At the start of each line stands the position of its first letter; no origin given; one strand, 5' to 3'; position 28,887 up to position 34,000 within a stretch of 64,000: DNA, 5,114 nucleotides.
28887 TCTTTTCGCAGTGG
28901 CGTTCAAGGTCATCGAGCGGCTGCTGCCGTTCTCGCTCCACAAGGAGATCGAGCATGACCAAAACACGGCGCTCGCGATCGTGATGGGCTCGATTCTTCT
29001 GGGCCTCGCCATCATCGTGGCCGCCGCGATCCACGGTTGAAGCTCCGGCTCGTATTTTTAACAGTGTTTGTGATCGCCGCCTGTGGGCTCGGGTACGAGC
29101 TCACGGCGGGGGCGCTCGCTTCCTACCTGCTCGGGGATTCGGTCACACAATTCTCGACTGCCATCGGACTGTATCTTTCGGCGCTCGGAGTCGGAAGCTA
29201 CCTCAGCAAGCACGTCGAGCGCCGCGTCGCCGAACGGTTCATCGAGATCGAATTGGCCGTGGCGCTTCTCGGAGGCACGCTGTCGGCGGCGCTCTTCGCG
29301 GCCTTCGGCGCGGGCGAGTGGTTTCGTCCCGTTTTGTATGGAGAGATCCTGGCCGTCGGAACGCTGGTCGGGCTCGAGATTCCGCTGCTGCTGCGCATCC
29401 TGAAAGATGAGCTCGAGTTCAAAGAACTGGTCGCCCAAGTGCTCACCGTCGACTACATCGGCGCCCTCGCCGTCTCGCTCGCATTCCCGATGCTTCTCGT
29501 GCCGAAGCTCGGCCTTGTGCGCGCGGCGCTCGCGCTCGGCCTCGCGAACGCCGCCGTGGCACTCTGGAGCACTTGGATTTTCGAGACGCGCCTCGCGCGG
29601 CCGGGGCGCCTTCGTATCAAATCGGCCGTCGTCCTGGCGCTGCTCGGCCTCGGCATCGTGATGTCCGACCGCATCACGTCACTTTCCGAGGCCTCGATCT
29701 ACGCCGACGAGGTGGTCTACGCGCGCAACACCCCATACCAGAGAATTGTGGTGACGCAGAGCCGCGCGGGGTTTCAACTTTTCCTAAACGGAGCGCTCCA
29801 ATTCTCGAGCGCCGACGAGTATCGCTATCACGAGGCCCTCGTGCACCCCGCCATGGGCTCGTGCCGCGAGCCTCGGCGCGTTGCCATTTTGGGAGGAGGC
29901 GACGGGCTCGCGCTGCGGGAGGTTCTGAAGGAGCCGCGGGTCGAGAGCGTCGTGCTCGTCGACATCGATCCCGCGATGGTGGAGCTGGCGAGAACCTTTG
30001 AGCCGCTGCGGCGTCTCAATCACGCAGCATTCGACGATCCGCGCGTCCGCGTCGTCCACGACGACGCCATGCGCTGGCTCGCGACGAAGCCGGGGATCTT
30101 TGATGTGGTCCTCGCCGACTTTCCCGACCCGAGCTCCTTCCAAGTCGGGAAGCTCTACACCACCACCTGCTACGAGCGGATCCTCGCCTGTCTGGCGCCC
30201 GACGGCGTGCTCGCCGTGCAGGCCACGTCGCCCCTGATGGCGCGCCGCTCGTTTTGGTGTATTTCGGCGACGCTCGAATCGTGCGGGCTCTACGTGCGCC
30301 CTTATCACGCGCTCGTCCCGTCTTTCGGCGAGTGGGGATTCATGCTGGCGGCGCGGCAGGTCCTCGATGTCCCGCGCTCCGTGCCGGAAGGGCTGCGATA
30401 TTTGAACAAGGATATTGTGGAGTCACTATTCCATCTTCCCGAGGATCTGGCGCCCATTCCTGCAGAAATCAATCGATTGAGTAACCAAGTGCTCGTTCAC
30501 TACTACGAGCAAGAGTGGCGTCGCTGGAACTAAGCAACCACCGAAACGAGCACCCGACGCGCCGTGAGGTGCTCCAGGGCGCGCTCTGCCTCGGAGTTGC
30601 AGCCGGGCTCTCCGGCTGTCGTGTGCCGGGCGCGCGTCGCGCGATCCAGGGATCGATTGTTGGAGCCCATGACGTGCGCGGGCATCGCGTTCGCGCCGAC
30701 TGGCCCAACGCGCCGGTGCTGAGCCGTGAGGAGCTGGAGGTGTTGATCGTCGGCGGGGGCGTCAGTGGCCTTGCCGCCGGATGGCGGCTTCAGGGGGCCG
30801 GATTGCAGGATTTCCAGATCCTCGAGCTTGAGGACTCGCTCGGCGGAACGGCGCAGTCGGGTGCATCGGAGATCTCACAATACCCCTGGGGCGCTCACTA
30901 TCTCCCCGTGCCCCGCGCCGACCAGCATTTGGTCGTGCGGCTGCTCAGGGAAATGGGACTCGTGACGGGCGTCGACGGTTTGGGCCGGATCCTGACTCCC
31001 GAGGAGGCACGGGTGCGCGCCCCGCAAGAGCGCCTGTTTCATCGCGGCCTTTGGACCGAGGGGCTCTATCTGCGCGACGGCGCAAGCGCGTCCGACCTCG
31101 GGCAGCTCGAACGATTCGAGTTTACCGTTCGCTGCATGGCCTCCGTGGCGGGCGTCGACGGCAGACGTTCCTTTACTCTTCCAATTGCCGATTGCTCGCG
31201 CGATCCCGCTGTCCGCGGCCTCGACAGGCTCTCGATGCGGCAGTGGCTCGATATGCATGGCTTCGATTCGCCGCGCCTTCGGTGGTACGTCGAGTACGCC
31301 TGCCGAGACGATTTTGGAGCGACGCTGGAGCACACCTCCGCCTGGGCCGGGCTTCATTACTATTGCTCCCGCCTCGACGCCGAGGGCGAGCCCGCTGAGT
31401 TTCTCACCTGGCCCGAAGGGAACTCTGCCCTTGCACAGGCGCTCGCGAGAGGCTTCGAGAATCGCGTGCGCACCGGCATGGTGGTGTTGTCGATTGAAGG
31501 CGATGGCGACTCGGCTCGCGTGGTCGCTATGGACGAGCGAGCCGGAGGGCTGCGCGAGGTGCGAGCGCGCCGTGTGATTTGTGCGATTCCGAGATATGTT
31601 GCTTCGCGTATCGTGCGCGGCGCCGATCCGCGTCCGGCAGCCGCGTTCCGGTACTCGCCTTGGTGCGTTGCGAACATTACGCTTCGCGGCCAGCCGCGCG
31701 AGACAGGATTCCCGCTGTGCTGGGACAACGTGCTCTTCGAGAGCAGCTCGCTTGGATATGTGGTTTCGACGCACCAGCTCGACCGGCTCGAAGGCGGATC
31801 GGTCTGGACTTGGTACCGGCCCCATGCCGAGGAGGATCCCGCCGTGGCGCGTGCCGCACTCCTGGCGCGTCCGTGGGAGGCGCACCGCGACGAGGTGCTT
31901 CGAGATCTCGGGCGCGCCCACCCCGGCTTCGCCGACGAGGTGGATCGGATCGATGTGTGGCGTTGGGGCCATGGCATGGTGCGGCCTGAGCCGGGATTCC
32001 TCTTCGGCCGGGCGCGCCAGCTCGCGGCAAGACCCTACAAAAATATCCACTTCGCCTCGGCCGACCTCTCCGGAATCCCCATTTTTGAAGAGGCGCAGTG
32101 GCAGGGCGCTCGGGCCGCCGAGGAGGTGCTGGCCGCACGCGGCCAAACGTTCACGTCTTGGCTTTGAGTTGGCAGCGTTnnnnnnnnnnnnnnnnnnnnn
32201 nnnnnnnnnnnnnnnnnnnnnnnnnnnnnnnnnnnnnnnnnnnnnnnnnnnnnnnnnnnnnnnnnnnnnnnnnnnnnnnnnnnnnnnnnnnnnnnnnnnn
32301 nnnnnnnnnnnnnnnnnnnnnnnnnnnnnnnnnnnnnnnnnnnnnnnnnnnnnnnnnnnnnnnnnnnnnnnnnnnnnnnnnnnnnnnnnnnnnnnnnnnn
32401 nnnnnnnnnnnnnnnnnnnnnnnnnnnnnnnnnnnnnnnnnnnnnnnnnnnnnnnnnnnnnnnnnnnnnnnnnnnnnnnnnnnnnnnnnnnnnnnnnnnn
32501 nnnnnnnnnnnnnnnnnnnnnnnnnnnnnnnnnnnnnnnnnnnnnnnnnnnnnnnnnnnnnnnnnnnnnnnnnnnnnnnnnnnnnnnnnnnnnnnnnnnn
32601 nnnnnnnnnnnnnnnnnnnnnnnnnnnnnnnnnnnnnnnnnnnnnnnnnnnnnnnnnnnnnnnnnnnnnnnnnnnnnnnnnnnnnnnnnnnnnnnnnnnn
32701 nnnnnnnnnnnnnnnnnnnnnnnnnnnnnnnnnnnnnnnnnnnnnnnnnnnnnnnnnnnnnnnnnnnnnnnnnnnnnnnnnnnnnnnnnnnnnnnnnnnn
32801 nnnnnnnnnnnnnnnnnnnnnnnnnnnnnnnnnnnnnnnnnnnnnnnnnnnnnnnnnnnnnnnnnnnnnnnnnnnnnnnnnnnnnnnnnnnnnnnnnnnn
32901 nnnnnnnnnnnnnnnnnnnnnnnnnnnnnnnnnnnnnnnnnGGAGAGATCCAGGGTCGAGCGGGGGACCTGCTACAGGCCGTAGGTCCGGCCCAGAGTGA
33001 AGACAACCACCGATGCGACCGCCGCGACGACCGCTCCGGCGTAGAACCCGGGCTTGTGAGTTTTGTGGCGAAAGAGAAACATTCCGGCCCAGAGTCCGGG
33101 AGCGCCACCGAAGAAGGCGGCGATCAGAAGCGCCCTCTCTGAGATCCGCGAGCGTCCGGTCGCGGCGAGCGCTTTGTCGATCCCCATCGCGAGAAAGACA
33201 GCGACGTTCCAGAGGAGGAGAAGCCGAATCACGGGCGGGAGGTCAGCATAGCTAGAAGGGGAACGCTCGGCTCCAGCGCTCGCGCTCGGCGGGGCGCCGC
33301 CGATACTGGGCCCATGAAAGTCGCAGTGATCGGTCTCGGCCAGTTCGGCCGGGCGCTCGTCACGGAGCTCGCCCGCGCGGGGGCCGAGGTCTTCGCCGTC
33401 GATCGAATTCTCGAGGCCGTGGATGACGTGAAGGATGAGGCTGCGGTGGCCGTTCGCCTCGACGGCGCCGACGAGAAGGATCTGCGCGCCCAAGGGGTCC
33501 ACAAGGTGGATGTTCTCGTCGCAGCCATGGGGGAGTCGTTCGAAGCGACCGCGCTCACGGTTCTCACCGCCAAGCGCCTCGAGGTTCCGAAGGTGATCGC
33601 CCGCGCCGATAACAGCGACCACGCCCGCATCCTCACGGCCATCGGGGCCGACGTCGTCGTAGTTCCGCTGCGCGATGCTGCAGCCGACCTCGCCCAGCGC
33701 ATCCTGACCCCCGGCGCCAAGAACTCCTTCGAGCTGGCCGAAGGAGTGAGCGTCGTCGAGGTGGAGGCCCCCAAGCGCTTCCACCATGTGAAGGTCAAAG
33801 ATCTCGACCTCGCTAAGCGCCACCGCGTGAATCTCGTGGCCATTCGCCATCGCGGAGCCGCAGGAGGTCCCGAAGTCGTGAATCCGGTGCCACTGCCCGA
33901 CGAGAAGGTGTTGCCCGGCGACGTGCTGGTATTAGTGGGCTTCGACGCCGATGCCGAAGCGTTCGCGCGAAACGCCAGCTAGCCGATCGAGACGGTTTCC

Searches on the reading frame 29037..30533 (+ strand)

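Call 77: search_protein_families(library=pfam, proteins=[window:29037-30533:+], max_evalue=0.0001)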
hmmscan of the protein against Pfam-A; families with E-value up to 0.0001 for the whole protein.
window:29037-30533:+ (498 aa): 2 families
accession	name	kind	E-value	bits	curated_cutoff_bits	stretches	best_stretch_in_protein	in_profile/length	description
PF01564.23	Spermine_synth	-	2.1e-36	125.6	22.9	1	262-438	2-174/186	Spermine/spermidine synthase domain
PF13649.12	Methyltransf_25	-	1.9e-05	25.7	27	1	285-362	4-72/97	Methyltransferase domain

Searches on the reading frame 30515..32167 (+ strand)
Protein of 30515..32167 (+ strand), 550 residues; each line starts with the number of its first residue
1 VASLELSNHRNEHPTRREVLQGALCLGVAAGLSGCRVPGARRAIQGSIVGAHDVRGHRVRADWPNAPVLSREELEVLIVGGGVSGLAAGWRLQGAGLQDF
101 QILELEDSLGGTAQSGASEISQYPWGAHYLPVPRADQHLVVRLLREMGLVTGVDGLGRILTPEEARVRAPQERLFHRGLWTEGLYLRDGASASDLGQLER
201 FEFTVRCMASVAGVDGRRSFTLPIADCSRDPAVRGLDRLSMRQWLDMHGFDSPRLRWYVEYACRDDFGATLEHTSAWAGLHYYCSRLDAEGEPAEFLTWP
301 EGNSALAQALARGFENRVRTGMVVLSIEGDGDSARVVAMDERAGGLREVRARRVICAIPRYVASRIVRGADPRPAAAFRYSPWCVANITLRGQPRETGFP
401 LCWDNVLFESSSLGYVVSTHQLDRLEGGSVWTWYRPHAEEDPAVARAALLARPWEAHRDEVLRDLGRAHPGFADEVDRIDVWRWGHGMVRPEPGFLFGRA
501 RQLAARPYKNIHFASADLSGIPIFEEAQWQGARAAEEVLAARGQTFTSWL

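Call 77: search_protein_families(library=pfam, proteins=[window:30515-32167:+], max_evalue=0.0001)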
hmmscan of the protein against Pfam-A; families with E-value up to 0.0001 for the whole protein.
window:30515-32167:+ (550 aa): 3 families
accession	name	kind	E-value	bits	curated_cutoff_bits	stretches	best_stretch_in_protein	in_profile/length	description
PF01593.30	Amino_oxidase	-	4.3e-18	66.3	19.8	1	83-539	1-443/443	Flavin containing amine oxidoreductase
PF13450.12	NAD_binding_8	-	1.6e-09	38.3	21.9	1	78-145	1-66/68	NAD(P)-binding Rossmann-like domain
PF01266.30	DAO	-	1.3e-05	25.4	27.9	0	76-514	2-332/353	FAD dependent oxidoreductase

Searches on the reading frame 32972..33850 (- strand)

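Call 77: search_protein_families(library=pfam, proteins=[window:32972-33850:-], max_evalue=0.0001)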
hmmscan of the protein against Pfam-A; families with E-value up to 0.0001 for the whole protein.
window:32972-33850:- (292 aa): 1 family
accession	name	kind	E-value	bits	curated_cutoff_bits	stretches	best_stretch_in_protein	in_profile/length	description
PF06961.18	DUF1294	-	7.2e-20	71.4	25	1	215-269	1-55/55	Protein of unknown function (DUF1294)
